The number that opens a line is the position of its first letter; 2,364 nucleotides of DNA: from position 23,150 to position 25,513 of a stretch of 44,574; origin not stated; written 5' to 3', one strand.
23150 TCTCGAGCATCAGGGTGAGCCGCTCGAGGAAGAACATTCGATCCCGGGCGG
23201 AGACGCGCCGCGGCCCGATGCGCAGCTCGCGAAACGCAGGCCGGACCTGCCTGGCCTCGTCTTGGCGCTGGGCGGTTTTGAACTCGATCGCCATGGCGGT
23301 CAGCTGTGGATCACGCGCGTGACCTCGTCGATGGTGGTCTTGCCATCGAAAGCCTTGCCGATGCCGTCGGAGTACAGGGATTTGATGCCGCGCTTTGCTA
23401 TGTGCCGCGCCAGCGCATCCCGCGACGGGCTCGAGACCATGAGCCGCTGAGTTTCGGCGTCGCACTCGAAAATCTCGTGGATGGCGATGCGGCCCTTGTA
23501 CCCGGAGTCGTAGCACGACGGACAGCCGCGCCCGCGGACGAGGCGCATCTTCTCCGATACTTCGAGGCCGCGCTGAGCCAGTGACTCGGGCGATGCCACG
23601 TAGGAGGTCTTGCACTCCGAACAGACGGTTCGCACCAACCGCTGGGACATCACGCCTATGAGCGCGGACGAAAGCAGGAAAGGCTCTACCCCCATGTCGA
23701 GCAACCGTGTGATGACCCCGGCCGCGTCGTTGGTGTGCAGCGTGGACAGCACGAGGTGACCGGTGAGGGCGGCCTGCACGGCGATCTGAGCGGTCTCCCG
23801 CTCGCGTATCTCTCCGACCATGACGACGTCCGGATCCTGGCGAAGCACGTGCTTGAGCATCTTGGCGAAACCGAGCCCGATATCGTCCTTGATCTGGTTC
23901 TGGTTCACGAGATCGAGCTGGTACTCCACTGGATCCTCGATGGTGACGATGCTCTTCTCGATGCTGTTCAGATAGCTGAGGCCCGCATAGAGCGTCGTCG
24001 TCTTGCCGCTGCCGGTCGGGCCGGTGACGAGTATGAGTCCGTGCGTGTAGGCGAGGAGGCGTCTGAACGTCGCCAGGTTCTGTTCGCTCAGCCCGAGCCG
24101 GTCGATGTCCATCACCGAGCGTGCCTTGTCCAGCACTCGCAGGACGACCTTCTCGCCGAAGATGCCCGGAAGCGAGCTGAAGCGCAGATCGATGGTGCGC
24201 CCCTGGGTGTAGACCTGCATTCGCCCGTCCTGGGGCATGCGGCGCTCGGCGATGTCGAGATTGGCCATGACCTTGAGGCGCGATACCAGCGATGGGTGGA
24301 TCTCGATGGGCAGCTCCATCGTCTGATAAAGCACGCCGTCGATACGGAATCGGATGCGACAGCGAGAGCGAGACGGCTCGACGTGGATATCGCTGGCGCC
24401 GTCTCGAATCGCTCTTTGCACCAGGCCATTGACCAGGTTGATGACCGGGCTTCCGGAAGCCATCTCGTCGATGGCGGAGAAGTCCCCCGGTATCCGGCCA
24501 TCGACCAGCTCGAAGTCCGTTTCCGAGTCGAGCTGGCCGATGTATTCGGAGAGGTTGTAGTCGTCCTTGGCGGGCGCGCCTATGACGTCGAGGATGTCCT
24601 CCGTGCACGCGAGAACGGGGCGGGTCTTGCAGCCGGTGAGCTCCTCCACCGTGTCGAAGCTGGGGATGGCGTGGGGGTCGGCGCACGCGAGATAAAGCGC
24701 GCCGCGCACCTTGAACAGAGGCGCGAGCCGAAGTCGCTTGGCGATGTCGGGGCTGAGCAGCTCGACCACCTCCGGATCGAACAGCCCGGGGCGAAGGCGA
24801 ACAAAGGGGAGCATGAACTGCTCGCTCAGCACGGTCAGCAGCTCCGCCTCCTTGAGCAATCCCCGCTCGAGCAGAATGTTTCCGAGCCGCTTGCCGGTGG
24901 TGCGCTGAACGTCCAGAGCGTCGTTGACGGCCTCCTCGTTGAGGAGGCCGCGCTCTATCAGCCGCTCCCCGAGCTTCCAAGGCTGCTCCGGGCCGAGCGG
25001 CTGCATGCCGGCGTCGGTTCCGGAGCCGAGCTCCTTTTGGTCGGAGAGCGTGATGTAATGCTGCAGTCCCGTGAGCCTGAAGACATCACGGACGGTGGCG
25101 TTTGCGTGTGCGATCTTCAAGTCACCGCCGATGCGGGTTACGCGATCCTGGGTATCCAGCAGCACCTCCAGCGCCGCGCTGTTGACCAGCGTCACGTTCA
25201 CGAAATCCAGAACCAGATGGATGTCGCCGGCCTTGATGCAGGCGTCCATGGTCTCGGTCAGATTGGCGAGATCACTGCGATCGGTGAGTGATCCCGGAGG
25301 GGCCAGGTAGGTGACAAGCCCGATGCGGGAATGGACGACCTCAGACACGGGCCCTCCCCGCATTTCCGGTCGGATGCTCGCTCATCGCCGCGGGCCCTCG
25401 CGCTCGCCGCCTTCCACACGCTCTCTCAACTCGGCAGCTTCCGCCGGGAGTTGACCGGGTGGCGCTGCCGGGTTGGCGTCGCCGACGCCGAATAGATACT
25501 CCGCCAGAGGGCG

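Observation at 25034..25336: STAS (anti-sigma-antagonist-like) domain fused to the N-terminus of the secretion ATPase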

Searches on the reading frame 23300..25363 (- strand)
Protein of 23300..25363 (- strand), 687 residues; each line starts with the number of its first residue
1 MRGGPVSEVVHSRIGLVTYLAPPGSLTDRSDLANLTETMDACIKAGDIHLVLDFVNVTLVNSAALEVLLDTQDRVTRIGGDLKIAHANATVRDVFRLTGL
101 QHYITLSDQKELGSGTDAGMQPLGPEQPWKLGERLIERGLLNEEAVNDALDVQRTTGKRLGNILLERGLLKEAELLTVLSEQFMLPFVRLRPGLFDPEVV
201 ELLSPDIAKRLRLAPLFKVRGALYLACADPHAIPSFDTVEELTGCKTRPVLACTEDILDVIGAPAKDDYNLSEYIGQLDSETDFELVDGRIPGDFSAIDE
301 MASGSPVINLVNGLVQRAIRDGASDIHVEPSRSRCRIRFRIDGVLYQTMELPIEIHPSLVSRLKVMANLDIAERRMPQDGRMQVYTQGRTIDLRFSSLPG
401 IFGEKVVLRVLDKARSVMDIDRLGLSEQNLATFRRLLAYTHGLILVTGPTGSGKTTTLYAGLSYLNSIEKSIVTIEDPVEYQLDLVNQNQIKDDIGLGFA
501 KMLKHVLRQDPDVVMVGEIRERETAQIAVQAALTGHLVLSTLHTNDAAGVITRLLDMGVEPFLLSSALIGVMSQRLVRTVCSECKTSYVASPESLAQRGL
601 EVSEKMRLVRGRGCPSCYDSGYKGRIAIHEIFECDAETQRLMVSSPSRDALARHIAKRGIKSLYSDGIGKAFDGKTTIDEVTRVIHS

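Call 3: search_protein_families(library=pfam, proteins=[window:23300-25363:-], max_evalue=1)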
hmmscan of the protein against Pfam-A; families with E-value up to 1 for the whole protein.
window:23300-25363:- (687 aa): 16 families
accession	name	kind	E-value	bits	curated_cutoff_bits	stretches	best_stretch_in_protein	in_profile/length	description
PF00437.27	T2SSE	-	9.8e-135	449.4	24.9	1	303-683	4-370/370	Type II/IV secretion system protein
PF05157.20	MshEN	-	3.2e-11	43.5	23.1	1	183-261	1-80/90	MshEN domain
PF01740.26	STAS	-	2e-09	37.6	22.6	1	35-108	27-101/106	STAS domain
PF13466.11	STAS_2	-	2.4e-07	31.3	29.2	1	28-101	8-80/80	STAS domain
PF13191.12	AAA_16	-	0.0027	18.7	32.6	1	430-473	13-55/167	AAA ATPase domain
PF13401.12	AAA_22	-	0.0039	17.9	27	1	440-480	4-44/130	AAA domain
PF13604.12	AAA_30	-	0.009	16.2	27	1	426-460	3-37/191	AAA domain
PF13476.12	AAA_23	-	0.0097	17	27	1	440-460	18-38/201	AAA domain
PF20720.3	nSTAND3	-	0.013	15.6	27.2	1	440-481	16-57/155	Novel STAND NTPase 3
PF25199.1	nSTAND_NTPase5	-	0.015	15.5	34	1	442-461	42-61/145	Novel STAND NTPase 5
PF13555.12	AAA_29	-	0.016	15.4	27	1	440-460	21-41/61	P-loop containing region of AAA domain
PF23444.1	DUF7127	-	0.017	15.9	27.6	1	37-84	18-64/83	Family of unknown function (DUF7127)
PF10415.14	FumaraseC_C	-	0.018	15.9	32.5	0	155-184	23-52/54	Fumarase C C-terminus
PF13245.12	AAA_19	-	0.027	15.1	25.1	1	438-470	8-42/134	AAA domain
PF13086.12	AAA_11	-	0.028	14.6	27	1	432-532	9-104/257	AAA domain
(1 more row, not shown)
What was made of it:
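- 24578..24976 (-): Complete MshEN domain, residues 130-262. Pfam PF05157 (call 3).
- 23315..24457 (-): T2SSE ATPase core, residues 303-683: Walker A 448-456, Walker B/Asp box 513-521, His box 539-546, and the tetracysteine motif C581/C584/C614/C617. Pfam PF00437 scores 449 bits (call 3).
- On MshE-type c-di-GMP-binding assembly ATPase (MshEN + T2SSE): PF00437 scores 449 bits (call 3).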

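Call 4: search_protein_families(library=ncbifam, proteins=[window:23300-25363:-], max_evalue=1)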
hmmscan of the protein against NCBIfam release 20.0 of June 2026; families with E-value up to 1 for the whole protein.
window:23300-25363:- (687 aa): 31 families (the best 25 are shown)
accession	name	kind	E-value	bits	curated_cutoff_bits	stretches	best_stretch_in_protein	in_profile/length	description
TIGR02538.1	type_IV_pilB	equivalog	5.2e-168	560.2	675.65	1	130-685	1-562/564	type IV-A pilus assembly ATPase PilB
TIGR02533.1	type_II_gspE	equivalog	1.9e-167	557.8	630.25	1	203-684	4-485/486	type II secretion system ATPase GspE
NF053534.1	T4PilAsmATPsTfpB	equivalog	5.9e-135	450.9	850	1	166-685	59-582/584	type IV pilus assembly ATPase TfpB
NF007755.0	PRK10436.1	equivalog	1.7e-129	432.5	617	1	301-685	79-459/465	type II secretion system protein GspE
NF041000.1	ATPase_ComGA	equivalog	6.4e-79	264.7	300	1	314-578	3-266/267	competence type IV pilus ATPase ComGA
TIGR01420.1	pilT_fam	subfamily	1.8e-52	178.7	319.1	1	312-582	3-273/343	PilT/PilU family type 4a pilus ATPase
TIGR02525.1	plasmid_TraJ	equivalog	2e-26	92.8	368.3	1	407-558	121-273/372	plasmid transfer ATPase TraJ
NF058587.1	archaellum_moto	equivalog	3.3e-21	75.6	550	1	411-555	245-394/527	archaellum flagellar ATPase motor FlaI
TIGR02524.1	dot_icm_DotB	equivalog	1.9e-17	63.5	463.3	1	437-555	130-257/358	Dot/Icm type IV secretion system ATPase DotB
NF053729.1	c-di-GMP_motif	domain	1.8e-15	56.4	38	1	130-182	1-53/53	cyclic di-GMP-binding domain-containing protein, MshE-related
TIGR02782.1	TrbB_P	equivalog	2e-15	56.9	304.55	1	431-555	127-253/303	P-type conjugative transfer ATPase TrbB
TIGR03819.1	heli_sec_ATPase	hypoth_equivalog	3e-14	53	373.15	1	403-559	139-302/340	TadA family conjugal transfer-associated ATPase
NF053672.1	bindosome_BasE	exception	1.6e-13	50.3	1000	1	428-571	257-406/512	bindosome assembly system ATPase subunit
NF010469.0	PRK13894.1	subfamily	2e-13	50.4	508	1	440-554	148-264/320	conjugal transfer ATPase TrbB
TIGR02788.1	VirB11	equivalog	2.6e-13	49.7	249.95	1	426-558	129-266/308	P-type DNA transfer ATPase VirB11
TIGR00377.1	ant_ant_sig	superfamily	5.9e-11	42.2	53.45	1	33-110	28-106/108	anti-sigma factor antagonist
TIGR02886.1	spore_II_AA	equivalog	1.6e-08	34.5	114.75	1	28-110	19-102/106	anti-sigma F factor antagonist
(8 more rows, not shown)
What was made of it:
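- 23300..25363 (-): Whole gene: STAS-linker-MshEN-linker-T2SSE assembly ATPase, 687 aa from the ATG at 25363. The likelier start is the GTG at 25348, giving 682 aa. Domains in calls 3 and 4.
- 24818..24976 (-): Two tandem 24-residue c-di-GMP-binding motifs of MshEN, residues 130-153 and 159-182, separated by a 5-residue spacer. NCBIfam NF053729 scores 56.4 bits against a cut-off of 38 (call 4).
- On Anti-sigma-factor antagonist (SpoIIAA/RsbV type, TIGR00377): TIGR02886 scores 34.5-37 against 114.75 (call 4).
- On MshE-type c-di-GMP-binding assembly ATPase (MshEN + T2SSE): NF053729 scores 56.4 bits against 38 (call 4).
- On PilB (TIGR02538) / GspE (TIGR02533) equivalogs: GspE scores 557.8 against 630.25 (call 4).
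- Closest known: PilB type IVa pilus assembly ATPase. Different: The TIGR02538 score of 560 is below its 675.65 cut-off, and the GspE equivalog score of 558 is below 630.25 (call 4).
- Checked: The MshEN domain follows it intact: NCBIfam c-di-GMP motif NF053729 scores 56.4 bits against a cut-off of 38 at residues 130-182, and Pfam MshEN covers residues 183-261 (calls 3, 4).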

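Call 15: find_homologous_proteins(query=window:23300-25363:-, max_evalue=1e-10)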
Query window:23300-25363:- (687 aa): 8000 proteins with E <= 1e-10 among 8000 candidates; the best 120 are listed.
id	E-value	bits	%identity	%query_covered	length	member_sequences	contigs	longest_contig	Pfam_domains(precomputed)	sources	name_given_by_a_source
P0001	0.0e+0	1386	91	99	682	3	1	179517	PF05157.21,PF01740.27,PF00437.27,PF13466.13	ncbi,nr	ncbi:MAG: STAS domain-containing protein [Gammaproteobacteria bacterium]|nr:STAS domain-containing p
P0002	3.6e-289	979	64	99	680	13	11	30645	PF05157.21,PF01740.27,PF00437.27,PF13466.13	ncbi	-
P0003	1.9e-286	970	64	99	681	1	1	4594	PF05157.21,PF01740.27,PF00437.27,PF13466.13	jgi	jgi:type IV pilus assembly protein PilB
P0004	1.2e-283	961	62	99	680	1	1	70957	PF05157.21,PF01740.27,PF00437.27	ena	-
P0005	2.4e-280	950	63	99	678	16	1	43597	PF05157.21,PF01740.27,PF00437.27,PF13466.13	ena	-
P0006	3.5e-279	946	62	99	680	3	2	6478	PF05157.21,PF01740.27,PF00437.27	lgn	-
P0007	6.9e-279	945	63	99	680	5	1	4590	PF05157.21,PF01740.27,PF00437.27,PF13466.13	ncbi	-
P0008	4.6e-278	942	62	99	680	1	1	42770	PF05157.21,PF01740.27,PF00437.27,PF13466.13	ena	-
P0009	3.1e-277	939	61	100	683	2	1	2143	PF05157.21,PF01740.27,PF00437.27,PF13466.13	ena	-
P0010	1.1e-274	931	62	99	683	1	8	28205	PF05157.21,PF01740.27,PF00437.27,PF13466.13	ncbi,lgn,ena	-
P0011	1.0e-273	928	62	99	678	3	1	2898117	PF05157.21,PF01740.27,PF00437.27,PF13466.13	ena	-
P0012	1.1e-272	924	62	100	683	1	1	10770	PF05157.21,PF01740.27,PF00437.27,PF13466.13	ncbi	-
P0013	1.1e-269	915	61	99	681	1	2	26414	PF05157.21,PF01740.27,PF00437.27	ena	-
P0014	1.3e-269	914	61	99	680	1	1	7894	PF05157.21,PF01740.27,PF00437.27,PF13466.13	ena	-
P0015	7.3e-268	909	61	99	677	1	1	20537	PF05157.21,PF01740.27,PF00437.27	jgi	jgi:type IV pilus assembly protein PilB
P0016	1.1e-267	908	60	99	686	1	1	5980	PF05157.21,PF01740.27,PF00437.27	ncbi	-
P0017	1.5e-263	894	59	99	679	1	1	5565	PF05157.21,PF01740.27,PF00437.27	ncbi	-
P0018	5.8e-262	889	59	99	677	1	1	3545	PF05157.21,PF01740.27,PF00437.27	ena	-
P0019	6.5e-262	889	59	99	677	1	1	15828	PF05157.21,PF01740.27,PF00437.27,PF13466.13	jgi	jgi:type IV pilus assembly protein PilB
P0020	8.9e-262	888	64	93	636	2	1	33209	PF05157.21,PF01740.27,PF00437.27,PF13466.13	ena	-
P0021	3.3e-261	887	60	99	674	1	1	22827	PF05157.21,PF01740.27,PF00437.27,PF13401.13,PF13466.13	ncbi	-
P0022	3.4e-261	886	60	99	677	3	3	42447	PF05157.21,PF01740.27,PF00437.27,PF13466.13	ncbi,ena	-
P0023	4.6e-261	886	60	99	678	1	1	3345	PF05157.21,PF01740.27,PF00437.27,PF13466.13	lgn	-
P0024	8.3e-260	882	58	100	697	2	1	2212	PF05157.21,PF01740.27,PF00437.27,PF13466.13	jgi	jgi:type IV pilus assembly protein PilB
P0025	3.3e-258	877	57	99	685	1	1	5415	PF05157.21,PF01740.27,PF00437.27,PF13466.13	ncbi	ncbi:MAG: ATPase, T2SS/T4P/T4SS family [Gammaproteobacteria bacterium]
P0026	3.4e-258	877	59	99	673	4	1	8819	PF05157.21,PF01740.27,PF00437.27,PF13466.13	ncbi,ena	-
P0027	3.7e-258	876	58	99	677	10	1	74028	PF05157.21,PF01740.27,PF00437.27,PF13466.13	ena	-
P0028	8.7e-258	875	59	99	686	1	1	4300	PF05157.21,PF01740.27,PF00437.27,PF13191.13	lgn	-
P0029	3.2e-257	873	58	100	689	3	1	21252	PF05157.21,PF01740.27,PF00437.27,PF13466.13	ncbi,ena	-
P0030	3.5e-257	873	56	99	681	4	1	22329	PF05157.21,PF01740.27,PF00437.27,PF13401.13,PF13466.13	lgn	-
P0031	4.7e-257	873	59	99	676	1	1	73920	PF05157.21,PF01740.27,PF00437.27,PF13466.13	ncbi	-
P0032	1.1e-256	872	59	99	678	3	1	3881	PF05157.21,PF01740.27,PF00437.27,PF13466.13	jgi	-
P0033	1.6e-256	871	57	99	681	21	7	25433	PF05157.21,PF01740.27,PF00437.27,PF13466.13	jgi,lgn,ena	jgi:type IV pilus assembly protein PilB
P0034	1.8e-256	871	57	99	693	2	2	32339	PF05157.21,PF01740.27,PF00437.27,PF13466.13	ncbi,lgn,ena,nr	ncbi:MAG: ATPase, T2SS/T4P/T4SS family [Gammaproteobacteria bacterium]|nr:ATPase, T2SS/T4P/T4SS fami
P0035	2.1e-256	871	57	99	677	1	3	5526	PF05157.21,PF01740.27,PF00437.27,PF13466.13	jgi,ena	-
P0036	2.7e-256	870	59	99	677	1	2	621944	PF05157.21,PF01740.27,PF00437.27,PF13191.13,PF13466.13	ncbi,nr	ncbi:MAG: Flp pilus assembly complex ATPase component TadA [Ectothiorhodospiraceae bacterium]|nr:Flp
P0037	4.0e-256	870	57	99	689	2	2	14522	PF05157.21,PF01740.27,PF00437.27,PF13466.13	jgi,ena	-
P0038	4.0e-256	870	59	99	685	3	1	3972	PF05157.21,PF00437.27,PF13466.13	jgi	jgi:type IV pilus assembly protein PilB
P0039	5.6e-256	869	59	99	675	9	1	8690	PF05157.21,PF01740.27,PF00437.27,PF13466.13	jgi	jgi:type IV pilus assembly protein PilB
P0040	1.0e-255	868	58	99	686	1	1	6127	PF05157.21,PF01740.27,PF00437.27,PF13466.13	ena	-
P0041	1.2e-255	868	57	99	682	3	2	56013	PF05157.21,PF01740.27,PF00437.27,PF13466.13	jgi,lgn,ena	-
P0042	1.2e-255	868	57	99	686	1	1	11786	PF05157.21,PF01740.27,PF00437.27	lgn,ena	-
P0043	1.2e-255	868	57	99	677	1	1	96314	PF05157.21,PF01740.27,PF00437.27,PF13466.13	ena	-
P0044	1.6e-255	868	58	99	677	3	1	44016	PF05157.21,PF01740.27,PF00437.27,PF13466.13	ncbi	ncbi:MAG: ATPase, T2SS/T4P/T4SS family [Myxococcota bacterium]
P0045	2.0e-255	867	57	99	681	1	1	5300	PF05157.21,PF01740.27,PF00437.27,PF13466.13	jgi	jgi:type IV pilus assembly protein PilB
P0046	2.3e-255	867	57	99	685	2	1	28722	PF05157.21,PF01740.27,PF00437.27,PF13466.13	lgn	-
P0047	2.3e-255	867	58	99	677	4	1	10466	PF05157.21,PF01740.27,PF00437.27,PF13191.13,PF13466.13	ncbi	-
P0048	2.4e-255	867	59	99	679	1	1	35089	PF05157.21,PF01740.27,PF00437.27,PF13401.13,PF13466.13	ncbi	-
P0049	5.5e-255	866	58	97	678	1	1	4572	PF05157.21,PF01740.27,PF00437.27,PF13466.13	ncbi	-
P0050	9.2e-255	865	58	99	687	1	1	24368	PF05157.21,PF01740.27,PF00437.27,PF13466.13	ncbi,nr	ncbi:MAG: Flp pilus assembly complex ATPase component [Gammaproteobacteria bacterium]|nr:Flp pilus a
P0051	9.6e-255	865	57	99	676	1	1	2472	PF05157.21,PF01740.27,PF00437.27,PF13466.13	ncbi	-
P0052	1.1e-254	865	59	99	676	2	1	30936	PF05157.21,PF01740.27,PF00437.27,PF13466.13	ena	-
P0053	2.8e-254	864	58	99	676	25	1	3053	PF05157.21,PF01740.27,PF00437.27,PF13466.13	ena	-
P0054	3.1e-254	863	57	99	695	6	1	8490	PF05157.21,PF01740.27,PF00437.27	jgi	jgi:type IV pilus assembly protein PilB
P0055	3.2e-254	863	58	99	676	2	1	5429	PF05157.21,PF00437.27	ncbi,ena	-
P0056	3.2e-254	863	56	99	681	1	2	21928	PF05157.21,PF01740.27,PF00437.27,PF13466.13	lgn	-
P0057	3.8e-254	863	57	99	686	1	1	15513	PF05157.21,PF01740.27,PF00437.27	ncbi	-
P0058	4.1e-254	863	57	99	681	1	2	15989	PF05157.21,PF01740.27,PF00437.27,PF13466.13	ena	-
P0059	8.7e-254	862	56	99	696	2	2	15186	PF05157.21,PF01740.27,PF00437.27,PF13466.13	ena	-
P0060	9.2e-254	862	59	98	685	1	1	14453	PF05157.21,PF01740.27,PF00437.27,PF13401.13,PF13466.13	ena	-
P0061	9.4e-254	862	58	99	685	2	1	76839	PF05157.21,PF01740.27,PF00437.27,PF13466.13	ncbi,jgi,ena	-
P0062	1.1e-253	862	57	99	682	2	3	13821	PF05157.21,PF01740.27,PF00437.27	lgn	-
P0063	1.1e-253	862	59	99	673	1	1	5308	PF05157.21,PF01740.27,PF00437.27,PF13466.13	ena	-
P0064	1.2e-253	862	55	99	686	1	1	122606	PF05157.21,PF01740.27,PF00437.27,PF13466.13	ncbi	-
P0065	1.8e-253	861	57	99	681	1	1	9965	PF05157.21,PF01740.27,PF00437.27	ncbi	-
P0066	1.8e-253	861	58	99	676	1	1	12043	PF05157.21,PF01740.27,PF00437.27,PF13466.13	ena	-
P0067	1.9e-253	861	56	99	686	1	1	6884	PF05157.21,PF01740.27,PF00437.27,PF13466.13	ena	-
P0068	2.2e-253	861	59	99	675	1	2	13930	PF05157.21,PF01740.27,PF00437.27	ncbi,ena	-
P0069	6.7e-253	859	57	99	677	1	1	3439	PF05157.21,PF01740.27,PF00437.27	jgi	jgi:type IV pilus assembly protein PilB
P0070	9.7e-253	859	55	99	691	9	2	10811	PF05157.21,PF01740.27,PF00437.27,PF13466.13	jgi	jgi:type IV pilus assembly protein PilB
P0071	1.4e-252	858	57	99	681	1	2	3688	PF05157.21,PF01740.27,PF00437.27,PF13466.13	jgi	jgi:type IV pilus assembly protein PilB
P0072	1.7e-252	858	56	99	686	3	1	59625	PF05157.21,PF01740.27,PF00437.27,PF13191.13,PF13466.13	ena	-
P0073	1.8e-252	858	58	98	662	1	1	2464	PF05157.21,PF01740.27,PF00437.27,PF13466.13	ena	-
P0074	1.9e-252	858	56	99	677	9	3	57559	PF05157.21,PF01740.27,PF00437.27,PF13466.13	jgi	jgi:type IV pilus assembly protein PilB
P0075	2.2e-252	857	56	99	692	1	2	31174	PF05157.21,PF01740.27,PF00437.27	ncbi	-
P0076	2.2e-252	857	57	99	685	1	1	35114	PF05157.21,PF00437.27,PF13466.13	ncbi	ncbi:MAG: ATPase, T2SS/T4P/T4SS family [Gammaproteobacteria bacterium]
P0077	3.4e-252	857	58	99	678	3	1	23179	PF05157.21,PF01740.27,PF00437.27,PF13466.13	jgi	jgi:type IV pilus assembly protein PilB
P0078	3.4e-252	857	57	99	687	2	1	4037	PF05157.21,PF01740.27,PF00437.27,PF13466.13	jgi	jgi:type IV pilus assembly protein PilB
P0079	3.9e-252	857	58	99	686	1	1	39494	PF05157.21,PF01740.27,PF00437.27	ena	-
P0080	4.4e-252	856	59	99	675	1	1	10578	PF05157.21,PF01740.27,PF00437.27,PF13466.13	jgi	-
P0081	5.7e-252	856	57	99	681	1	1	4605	PF05157.21,PF01740.27,PF00437.27,PF13466.13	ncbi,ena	-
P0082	6.1e-252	856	56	100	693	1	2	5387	PF05157.21,PF01740.27,PF00437.27,PF13466.13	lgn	-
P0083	6.6e-252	856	57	99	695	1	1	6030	PF05157.21,PF01740.27,PF00437.27,PF13466.13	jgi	jgi:type IV pilus assembly protein PilB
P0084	7.2e-252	856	55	99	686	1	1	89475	PF05157.21,PF01740.27,PF00437.27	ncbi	-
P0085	7.3e-252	856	58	98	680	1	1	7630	PF05157.21,PF01740.27,PF00437.27,PF13466.13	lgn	-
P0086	1.1e-251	855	58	99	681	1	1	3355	PF05157.21,PF01740.27,PF00437.27,PF13466.13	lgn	-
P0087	1.1e-251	855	56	99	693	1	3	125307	PF05157.21,PF01740.27,PF00437.27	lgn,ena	-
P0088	1.4e-251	855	55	99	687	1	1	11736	PF05157.21,PF00437.27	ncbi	-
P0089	1.4e-251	855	57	99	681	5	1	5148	PF05157.21,PF01740.27,PF00437.27,PF13466.13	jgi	jgi:type IV pilus assembly protein PilB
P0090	1.5e-251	855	57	100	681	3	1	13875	PF05157.21,PF01740.27,PF00437.27,PF13466.13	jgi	jgi:type IV pilus assembly protein PilB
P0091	2.0e-251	854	55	99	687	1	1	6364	PF05157.21,PF01740.27,PF00437.27,PF13466.13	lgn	-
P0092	3.0e-251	854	56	99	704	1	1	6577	PF05157.21,PF01740.27,PF00437.27,PF13466.13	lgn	-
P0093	5.4e-251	853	57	99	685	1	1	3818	PF05157.21,PF01740.27,PF00437.27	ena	-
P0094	5.8e-251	853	56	99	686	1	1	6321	PF05157.21,PF01740.27,PF00437.27,PF13466.13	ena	-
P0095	6.1e-251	853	56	99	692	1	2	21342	PF05157.21,PF01740.27,PF00437.27,PF13466.13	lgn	-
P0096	6.6e-251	852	57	99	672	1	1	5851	PF05157.21,PF01740.27,PF00437.27,PF13466.13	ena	-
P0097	1.2e-250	852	55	99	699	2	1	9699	PF05157.21,PF01740.27,PF00437.27,PF13466.13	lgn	-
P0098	1.6e-250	851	56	99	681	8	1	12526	PF05157.21,PF01740.27,PF00437.27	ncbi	-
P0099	1.6e-250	851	56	99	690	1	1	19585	PF05157.21,PF01740.27,PF00437.27,PF13466.13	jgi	jgi:type IV pilus assembly protein PilB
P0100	2.0e-250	851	56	99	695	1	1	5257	PF05157.21,PF00437.27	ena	-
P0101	2.0e-250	851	56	100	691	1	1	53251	PF05157.21,PF01740.27,PF00437.27,PF13466.13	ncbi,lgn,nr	ncbi:MAG: Flp pilus assembly complex ATPase component TadA [Candidatus Thiodiazotropha sp. (ex Dulci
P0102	2.5e-250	851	55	98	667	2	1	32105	PF05157.21,PF01740.27,PF00437.27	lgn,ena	-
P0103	2.6e-250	851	56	99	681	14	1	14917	PF05157.21,PF01740.27,PF00437.27,PF13466.13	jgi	jgi:type IV pilus assembly protein PilB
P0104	2.7e-250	850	56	99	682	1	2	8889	PF05157.21,PF00437.27,PF13466.13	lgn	-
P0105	2.9e-250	850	57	99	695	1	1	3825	PF05157.21,PF01740.27,PF00437.27,PF13466.13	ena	-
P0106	3.5e-250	850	58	99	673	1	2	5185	PF05157.21,PF01740.27,PF00437.27,PF13466.13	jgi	jgi:type IV pilus assembly protein PilB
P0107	3.5e-250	850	58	99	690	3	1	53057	PF05157.21,PF01740.27,PF00437.27,PF13466.13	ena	-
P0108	4.1e-250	850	55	99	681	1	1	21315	PF05157.21,PF00437.27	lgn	-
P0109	4.1e-250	850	57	98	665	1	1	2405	PF05157.21,PF01740.27,PF00437.27,PF13466.13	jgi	jgi:type IV pilus assembly protein PilB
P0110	5.2e-250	850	57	99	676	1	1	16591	PF05157.21,PF01740.27,PF00437.27,PF13191.13,PF13466.13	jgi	jgi:type IV pilus assembly protein PilB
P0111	6.0e-250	849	57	99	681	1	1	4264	PF05157.21,PF01740.27,PF00437.27,PF13466.13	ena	-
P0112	7.8e-250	849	57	99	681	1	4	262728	PF05157.21,PF01740.27,PF00437.27,PF13466.13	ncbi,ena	-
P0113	8.3e-250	849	57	99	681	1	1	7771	PF05157.21,PF01740.27,PF00437.27,PF13466.13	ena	-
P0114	8.7e-250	849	57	98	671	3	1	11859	PF05157.21,PF01740.27,PF00437.27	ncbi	-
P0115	9.1e-250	849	54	99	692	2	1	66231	PF05157.21,PF00437.27,PF13466.13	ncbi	-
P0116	9.4e-250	849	54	99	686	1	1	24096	PF05157.21,PF01740.27,PF00437.27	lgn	-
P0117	1.2e-249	848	56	99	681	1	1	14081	PF05157.21,PF01740.27,PF00437.27,PF13466.13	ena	-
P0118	1.5e-249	848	58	99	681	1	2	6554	PF05157.21,PF01740.27,PF00437.27,PF13466.13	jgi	jgi:type IV pilus assembly protein PilB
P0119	1.5e-249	848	57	99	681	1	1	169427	PF05157.21,PF01740.27,PF00437.27,PF13466.13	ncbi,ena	-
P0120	1.5e-249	848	56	99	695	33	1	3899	PF05157.21,PF00437.27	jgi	jgi:type IV pilus assembly protein PilB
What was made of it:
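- All of the best 120 clusters (53-91% identity, 636-704 aa) match over 93-100% of the query, and almost all have precomputed STAS hits (call 15).
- Tried and rejected: The full-length query was needed (call 15).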

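Call 23: find_encoding_contigs(protein=P0001, flank=10000, max_places=2)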
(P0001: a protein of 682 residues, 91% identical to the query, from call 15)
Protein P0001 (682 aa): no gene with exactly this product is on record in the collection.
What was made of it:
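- Tried and rejected: find_encoding_contigs had no record of P0001, the closest relative (call 23).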
